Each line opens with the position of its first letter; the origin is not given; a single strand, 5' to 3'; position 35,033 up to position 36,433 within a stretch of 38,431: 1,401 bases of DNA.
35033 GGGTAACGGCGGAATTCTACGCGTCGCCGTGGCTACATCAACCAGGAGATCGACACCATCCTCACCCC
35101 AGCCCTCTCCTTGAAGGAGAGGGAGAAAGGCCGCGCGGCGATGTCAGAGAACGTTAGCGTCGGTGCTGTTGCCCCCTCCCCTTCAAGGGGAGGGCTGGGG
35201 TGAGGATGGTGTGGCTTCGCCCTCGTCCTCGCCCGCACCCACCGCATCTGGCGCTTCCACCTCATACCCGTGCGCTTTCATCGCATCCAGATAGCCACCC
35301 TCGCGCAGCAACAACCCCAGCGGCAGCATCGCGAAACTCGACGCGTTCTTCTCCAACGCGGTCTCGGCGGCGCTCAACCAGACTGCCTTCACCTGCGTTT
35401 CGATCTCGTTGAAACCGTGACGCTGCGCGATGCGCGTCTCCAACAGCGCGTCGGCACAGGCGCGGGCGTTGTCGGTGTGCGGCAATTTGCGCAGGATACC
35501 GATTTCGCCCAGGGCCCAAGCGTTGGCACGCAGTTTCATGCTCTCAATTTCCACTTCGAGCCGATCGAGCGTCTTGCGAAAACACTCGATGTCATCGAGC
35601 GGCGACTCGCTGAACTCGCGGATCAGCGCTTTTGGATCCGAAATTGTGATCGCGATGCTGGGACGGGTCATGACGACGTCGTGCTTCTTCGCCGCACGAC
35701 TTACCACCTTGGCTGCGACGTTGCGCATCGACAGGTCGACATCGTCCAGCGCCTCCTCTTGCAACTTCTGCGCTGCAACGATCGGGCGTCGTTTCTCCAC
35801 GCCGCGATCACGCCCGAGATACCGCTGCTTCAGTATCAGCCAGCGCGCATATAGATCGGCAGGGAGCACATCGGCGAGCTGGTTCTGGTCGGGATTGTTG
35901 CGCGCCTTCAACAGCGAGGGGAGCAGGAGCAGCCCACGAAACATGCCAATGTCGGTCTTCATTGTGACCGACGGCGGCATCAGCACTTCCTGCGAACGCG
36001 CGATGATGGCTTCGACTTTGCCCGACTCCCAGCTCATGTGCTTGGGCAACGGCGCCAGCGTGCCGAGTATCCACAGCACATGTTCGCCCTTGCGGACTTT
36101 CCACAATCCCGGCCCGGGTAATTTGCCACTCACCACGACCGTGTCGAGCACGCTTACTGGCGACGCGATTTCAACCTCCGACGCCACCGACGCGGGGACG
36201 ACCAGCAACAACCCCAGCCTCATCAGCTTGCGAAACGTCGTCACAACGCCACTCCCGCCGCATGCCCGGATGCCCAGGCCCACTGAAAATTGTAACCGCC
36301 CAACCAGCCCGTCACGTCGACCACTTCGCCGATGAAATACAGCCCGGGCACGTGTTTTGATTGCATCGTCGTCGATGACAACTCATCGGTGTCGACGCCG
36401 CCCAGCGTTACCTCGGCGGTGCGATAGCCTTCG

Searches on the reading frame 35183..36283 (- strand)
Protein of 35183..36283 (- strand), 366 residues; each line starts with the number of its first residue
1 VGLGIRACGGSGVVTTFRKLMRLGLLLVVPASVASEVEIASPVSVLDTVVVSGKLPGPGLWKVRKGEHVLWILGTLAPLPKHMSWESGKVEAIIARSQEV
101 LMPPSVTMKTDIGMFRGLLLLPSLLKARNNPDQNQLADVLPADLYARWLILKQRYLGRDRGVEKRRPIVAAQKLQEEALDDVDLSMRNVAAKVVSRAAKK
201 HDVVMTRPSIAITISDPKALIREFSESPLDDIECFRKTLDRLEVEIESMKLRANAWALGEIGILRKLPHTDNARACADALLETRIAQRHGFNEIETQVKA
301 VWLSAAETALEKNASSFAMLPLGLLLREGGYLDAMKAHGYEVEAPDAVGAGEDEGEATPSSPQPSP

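Call 26: search_protein_families(library=pfam, proteins=[window:35183-36283:-], max_evalue=0.001)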
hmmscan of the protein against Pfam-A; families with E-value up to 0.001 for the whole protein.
window:35183-36283:- (366 aa): 1 family
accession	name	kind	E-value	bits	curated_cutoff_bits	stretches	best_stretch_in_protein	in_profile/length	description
PF01963.22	TraB_PrgY_gumN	-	1.5e-18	68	26.8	1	60-343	2-262/263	TraB/PrgY/gumN family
